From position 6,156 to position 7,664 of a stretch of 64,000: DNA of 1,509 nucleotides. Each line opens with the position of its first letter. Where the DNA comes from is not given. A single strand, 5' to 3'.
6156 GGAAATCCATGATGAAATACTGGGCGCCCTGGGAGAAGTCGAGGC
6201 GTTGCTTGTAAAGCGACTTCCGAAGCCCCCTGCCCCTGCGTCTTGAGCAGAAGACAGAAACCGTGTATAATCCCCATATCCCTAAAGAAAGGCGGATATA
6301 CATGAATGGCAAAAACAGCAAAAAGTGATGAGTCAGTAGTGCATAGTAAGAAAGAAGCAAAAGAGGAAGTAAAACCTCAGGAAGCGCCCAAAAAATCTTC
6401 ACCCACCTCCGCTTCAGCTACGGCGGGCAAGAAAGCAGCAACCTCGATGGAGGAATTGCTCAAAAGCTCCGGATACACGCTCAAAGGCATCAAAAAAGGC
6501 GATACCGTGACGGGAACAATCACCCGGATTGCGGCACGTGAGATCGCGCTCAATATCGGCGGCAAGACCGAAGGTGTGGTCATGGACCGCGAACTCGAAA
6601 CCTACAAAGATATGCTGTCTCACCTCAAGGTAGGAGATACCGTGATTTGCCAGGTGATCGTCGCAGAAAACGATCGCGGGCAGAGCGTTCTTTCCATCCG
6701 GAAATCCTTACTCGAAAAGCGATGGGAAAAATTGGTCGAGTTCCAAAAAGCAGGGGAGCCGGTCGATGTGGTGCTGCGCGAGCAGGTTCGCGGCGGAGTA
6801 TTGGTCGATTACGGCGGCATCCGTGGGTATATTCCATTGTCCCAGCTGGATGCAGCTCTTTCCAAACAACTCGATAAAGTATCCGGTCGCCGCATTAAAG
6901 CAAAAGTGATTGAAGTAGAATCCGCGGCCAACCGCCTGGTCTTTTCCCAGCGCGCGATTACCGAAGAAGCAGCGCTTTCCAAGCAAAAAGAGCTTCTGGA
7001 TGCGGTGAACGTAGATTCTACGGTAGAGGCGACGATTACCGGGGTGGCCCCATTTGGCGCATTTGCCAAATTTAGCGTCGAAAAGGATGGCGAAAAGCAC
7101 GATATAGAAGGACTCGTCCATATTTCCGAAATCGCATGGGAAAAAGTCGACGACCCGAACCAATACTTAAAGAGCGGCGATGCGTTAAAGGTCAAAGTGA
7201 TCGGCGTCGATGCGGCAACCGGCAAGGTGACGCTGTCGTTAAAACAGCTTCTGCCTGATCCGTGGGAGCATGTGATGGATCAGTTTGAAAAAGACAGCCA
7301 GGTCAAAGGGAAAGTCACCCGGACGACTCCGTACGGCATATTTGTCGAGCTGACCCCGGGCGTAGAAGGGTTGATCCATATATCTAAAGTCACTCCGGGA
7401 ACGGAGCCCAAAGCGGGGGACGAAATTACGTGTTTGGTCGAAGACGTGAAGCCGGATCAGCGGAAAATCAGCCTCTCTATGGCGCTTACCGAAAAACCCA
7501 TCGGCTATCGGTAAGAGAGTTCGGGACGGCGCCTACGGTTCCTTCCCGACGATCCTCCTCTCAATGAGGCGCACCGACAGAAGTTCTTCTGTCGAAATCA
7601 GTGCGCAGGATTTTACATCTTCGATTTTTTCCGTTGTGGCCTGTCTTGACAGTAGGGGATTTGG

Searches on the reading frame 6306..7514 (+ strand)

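Call 10: search_protein_families(library=pfam, proteins=[window:6306-7514:+], max_evalue=0.001)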
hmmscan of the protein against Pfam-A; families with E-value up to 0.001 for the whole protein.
window:6306-7514:+ (402 aa): 5 families
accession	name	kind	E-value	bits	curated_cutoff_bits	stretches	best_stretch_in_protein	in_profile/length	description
PF00575.29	S1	-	1.8e-48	163.2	22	4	327-392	2-73/74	S1 RNA binding domain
PF23459.1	S1_RRP5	-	4.8e-12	46.7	27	0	263-312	23-72/72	RRP5 S1 domain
PF18614.7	RNase_II_C_S1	-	0.0001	22.5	26.6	0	288-311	34-57/59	RNase II-type exonuclease C-terminal S1 domain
PF21710.3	Spt6_S1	-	0.00038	21.1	27.5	0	266-313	39-87/91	Spt6, S1/OB domain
PF24685.1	OB_RRP5_4th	-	0.00054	20.4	31.5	0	264-314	34-84/92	RRP5 OB-fold domain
